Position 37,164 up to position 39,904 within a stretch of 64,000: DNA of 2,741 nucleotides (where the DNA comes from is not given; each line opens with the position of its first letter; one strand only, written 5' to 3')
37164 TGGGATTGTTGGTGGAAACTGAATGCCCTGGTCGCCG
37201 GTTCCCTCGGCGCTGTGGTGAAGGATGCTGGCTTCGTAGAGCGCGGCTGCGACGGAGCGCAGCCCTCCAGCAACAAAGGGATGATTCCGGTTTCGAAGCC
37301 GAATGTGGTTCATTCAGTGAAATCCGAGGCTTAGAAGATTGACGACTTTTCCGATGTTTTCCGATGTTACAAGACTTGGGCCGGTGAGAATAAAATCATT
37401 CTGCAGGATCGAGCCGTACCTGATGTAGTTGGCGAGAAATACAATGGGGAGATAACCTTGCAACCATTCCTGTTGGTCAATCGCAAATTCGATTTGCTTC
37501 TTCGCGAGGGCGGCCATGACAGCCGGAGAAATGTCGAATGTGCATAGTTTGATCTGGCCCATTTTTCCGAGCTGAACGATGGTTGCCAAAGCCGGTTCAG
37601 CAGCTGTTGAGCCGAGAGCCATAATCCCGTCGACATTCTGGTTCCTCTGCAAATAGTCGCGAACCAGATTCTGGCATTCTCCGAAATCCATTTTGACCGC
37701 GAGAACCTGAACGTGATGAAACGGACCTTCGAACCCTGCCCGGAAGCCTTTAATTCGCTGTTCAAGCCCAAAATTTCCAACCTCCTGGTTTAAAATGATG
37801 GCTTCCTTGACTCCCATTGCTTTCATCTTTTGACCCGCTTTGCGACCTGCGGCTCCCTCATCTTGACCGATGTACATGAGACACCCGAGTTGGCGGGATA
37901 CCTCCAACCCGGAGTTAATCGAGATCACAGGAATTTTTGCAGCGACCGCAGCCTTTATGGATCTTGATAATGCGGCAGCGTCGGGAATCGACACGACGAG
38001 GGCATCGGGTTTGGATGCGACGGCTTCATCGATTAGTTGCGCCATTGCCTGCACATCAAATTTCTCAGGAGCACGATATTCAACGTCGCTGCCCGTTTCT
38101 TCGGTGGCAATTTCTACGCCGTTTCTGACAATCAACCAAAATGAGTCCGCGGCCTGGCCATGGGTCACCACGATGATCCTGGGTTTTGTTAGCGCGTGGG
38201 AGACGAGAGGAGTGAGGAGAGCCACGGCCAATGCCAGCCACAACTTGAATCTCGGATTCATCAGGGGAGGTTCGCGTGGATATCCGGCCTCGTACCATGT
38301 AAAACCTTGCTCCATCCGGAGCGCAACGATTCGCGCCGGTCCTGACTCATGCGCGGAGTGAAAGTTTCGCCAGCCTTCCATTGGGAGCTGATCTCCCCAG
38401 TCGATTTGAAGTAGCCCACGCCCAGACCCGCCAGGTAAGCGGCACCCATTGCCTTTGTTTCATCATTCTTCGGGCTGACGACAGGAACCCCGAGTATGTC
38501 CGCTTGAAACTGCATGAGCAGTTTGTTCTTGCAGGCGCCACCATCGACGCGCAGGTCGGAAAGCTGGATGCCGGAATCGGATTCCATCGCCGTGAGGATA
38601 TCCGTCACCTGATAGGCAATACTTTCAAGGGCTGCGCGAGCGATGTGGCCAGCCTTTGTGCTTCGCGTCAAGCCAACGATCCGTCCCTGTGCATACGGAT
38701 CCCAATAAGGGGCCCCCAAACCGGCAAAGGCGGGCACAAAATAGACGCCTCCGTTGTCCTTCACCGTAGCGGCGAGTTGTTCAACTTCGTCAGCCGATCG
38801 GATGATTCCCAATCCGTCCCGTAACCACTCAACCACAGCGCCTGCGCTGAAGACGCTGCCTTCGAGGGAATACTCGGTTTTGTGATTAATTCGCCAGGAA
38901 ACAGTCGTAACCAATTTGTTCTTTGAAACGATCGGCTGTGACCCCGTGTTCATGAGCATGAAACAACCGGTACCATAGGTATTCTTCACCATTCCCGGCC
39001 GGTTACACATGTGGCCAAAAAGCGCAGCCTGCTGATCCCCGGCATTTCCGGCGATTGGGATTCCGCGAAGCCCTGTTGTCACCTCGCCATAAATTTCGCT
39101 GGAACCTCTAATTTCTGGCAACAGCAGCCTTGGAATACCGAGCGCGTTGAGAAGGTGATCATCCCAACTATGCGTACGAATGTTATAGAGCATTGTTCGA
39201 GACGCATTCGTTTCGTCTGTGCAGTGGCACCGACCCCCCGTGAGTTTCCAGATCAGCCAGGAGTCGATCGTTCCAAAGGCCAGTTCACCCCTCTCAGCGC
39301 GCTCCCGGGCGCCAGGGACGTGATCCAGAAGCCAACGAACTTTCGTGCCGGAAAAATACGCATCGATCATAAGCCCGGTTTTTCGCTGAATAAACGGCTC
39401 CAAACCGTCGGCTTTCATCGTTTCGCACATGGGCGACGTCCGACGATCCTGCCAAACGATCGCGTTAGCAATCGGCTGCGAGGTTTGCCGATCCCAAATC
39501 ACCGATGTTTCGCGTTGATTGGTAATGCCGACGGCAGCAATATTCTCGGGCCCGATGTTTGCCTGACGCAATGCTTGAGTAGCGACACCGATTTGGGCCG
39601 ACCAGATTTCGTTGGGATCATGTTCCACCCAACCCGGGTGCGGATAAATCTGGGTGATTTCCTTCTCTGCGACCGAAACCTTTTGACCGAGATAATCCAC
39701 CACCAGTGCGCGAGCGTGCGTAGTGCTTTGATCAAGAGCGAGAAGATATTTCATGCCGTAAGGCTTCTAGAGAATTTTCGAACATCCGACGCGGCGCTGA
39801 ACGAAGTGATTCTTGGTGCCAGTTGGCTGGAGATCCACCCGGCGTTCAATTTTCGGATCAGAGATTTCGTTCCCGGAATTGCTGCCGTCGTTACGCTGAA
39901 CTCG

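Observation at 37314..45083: Self-sufficient DHA-kinase operon: tetR, then dhaK-dhaL-dhaM(EIIA-HPr-full EI)-glpK2-orphan SBP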

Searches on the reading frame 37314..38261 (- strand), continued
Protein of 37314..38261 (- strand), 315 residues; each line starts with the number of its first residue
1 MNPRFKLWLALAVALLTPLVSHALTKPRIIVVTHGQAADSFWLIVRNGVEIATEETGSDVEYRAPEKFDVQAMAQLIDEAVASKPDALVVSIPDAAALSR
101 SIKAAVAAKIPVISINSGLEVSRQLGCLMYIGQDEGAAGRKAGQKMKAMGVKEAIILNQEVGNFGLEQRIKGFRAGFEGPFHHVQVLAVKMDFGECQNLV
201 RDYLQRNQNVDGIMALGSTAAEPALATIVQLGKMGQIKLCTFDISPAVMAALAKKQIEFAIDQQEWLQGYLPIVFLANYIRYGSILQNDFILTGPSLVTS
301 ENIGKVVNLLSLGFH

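Call 60: get_annotated_region(hit=H6, flank=8000)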
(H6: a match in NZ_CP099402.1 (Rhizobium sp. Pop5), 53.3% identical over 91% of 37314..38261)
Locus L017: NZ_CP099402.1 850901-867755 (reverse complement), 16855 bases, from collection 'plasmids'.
description: Rhizobium sp. Pop5 plasmid pRsp_Pop5_1, complete sequence
organism: Rhizobium sp. Pop5 (NCBI taxid 1223565)
taxonomy: Bacteria; Pseudomonadota; Alphaproteobacteria; Hyphomicrobiales; Rhizobiaceae; Rhizobium; Rhizobium sp. Pop5
host: -; source: Phaseolus vulgaris,Cell culture; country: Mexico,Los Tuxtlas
typing (MOB-suite, as given by PLSDB): non-mobilizable; replicon rep_cluster_473
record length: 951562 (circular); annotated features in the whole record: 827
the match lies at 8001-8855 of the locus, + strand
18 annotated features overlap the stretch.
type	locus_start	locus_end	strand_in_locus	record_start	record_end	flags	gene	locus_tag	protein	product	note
CDS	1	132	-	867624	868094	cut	-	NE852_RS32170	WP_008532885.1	nuclear transport factor 2 family protein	-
CDS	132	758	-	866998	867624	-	-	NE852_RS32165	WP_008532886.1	pyridoxamine 5'-phosphate oxidase family protein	-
CDS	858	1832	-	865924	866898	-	-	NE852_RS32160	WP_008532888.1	alpha/beta hydrolase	-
CDS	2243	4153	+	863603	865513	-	-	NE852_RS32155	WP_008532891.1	PAS domain S-box protein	-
CDS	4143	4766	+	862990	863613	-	-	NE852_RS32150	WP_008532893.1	response regulator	GO:0000160 - phosphorelay signal transduction system [Evidence IEA]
CDS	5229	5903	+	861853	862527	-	-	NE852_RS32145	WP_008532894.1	transcriptional regulator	-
CDS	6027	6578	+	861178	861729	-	-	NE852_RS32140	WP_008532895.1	hypothetical protein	-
CDS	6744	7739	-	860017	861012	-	-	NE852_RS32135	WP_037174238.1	LacI family DNA-binding transcriptional regulator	GO:0006351 - DNA-templated transcription [Evidence IEA]; GO:0045892 - negative regulation of DNA-templated ...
CDS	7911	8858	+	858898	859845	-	-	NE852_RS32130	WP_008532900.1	sugar ABC transporter substrate-binding protein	-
CDS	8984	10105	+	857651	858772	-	-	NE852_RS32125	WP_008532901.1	ABC transporter permease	GO:0008643 - carbohydrate transport [Evidence IEA]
CDS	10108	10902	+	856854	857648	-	-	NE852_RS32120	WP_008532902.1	ATP-binding cassette domain-containing protein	-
CDS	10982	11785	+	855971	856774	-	-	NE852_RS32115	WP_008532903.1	TIM barrel protein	-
CDS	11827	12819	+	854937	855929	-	iolG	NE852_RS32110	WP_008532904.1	inositol 2-dehydrogenase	GO:0019310 - inositol catabolic process [Evidence IEA]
CDS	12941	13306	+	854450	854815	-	-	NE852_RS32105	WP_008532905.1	MurR/RpiR family transcriptional regulator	-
CDS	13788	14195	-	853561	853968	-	-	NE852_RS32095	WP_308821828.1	IclR family transcriptional regulator C-terminal domain-containing protein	-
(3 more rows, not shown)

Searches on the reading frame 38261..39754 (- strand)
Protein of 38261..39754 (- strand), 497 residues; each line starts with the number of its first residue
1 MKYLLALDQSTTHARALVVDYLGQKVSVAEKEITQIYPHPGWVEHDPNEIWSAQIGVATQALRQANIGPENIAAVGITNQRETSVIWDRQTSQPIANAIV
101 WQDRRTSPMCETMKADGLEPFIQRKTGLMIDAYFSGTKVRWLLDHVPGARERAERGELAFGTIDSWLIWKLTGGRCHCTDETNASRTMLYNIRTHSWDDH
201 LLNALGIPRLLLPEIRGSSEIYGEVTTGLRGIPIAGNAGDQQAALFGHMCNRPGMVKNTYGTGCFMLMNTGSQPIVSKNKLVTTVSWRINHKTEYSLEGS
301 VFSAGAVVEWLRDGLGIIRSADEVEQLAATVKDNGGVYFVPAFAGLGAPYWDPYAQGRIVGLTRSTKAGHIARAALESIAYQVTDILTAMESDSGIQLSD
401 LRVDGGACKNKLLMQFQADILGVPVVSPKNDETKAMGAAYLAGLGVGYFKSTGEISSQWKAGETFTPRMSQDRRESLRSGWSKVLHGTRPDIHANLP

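Call 3: search_protein_families(library=pfam, proteins=[window:38261-39754:-])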
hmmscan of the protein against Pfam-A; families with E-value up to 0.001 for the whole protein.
window:38261-39754:- (497 aa): 2 families
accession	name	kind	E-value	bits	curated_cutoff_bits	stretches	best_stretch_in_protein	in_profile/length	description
PF00370.27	FGGY_N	-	1.1e-79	267.9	28.8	1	3-247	1-245/245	FGGY family of carbohydrate kinases, N-terminal domain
PF02782.22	FGGY_C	-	1.6e-47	162.3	27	1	257-444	2-196/198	FGGY family of carbohydrate kinases, C-terminal domain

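Call 4: search_protein_families(library=ncbifam, proteins=[window:38261-39754:-])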
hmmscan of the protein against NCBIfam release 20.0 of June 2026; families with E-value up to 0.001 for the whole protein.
window:38261-39754:- (497 aa): 12 families
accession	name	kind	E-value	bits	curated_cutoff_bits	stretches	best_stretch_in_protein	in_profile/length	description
NF000756.0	PRK00047.1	subfamily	2.9e-230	764.8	498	1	2-488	5-494/502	glycerol kinase GlpK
TIGR01311.1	glycerol_kin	equivalog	1.1e-211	703.5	590.35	1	2-485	1-490/496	glycerol kinase GlpK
TIGR01312.1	XylB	equivalog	1.2e-66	225.2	380.25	1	7-465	3-458/481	xylulokinase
NF008187.0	PRK10939.1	equivalog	8.3e-38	130.3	528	1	1-485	3-500/521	autoinducer-2 kinase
TIGR01314.1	gntK_FGGY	equivalog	1.1e-36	126.4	648.55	1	3-469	1-473/505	gluconokinase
TIGR02628.1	fuculo_kin_coli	equivalog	1.5e-33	116.4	470.9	1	5-460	4-456/465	L-fuculokinase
NF011601.0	PRK15027.1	equivalog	3.4e-32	111.5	912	1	6-469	4-459/484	xylulokinase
TIGR01315.1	5C_CHO_kinase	subfamily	1.3e-27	96.7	408.7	2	307-471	354-518/541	FGGY family pentulose kinase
TIGR02627.1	rhamnulo_kin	equivalog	3.1e-17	62.3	527.95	2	62-238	58-228/454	rhamnulokinase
NF007925.0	PRK10640.1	equivalog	8.9e-17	60.6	639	2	3-235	5-231/489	rhamnulokinase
NF003154.0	PRK04123.1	equivalog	2.3e-16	59.7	428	1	344-461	390-507/554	ribulokinase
TIGR01234.1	L-ribulokinase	equivalog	8.4e-12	44.6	583.25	1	343-457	382-496/536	ribulokinase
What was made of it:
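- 38261..39754 (-): glpK2: second glycerol kinase. Its start overlaps the dhaM stop (ATGA). TIGR01311 703.5 against 590 (call 4).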
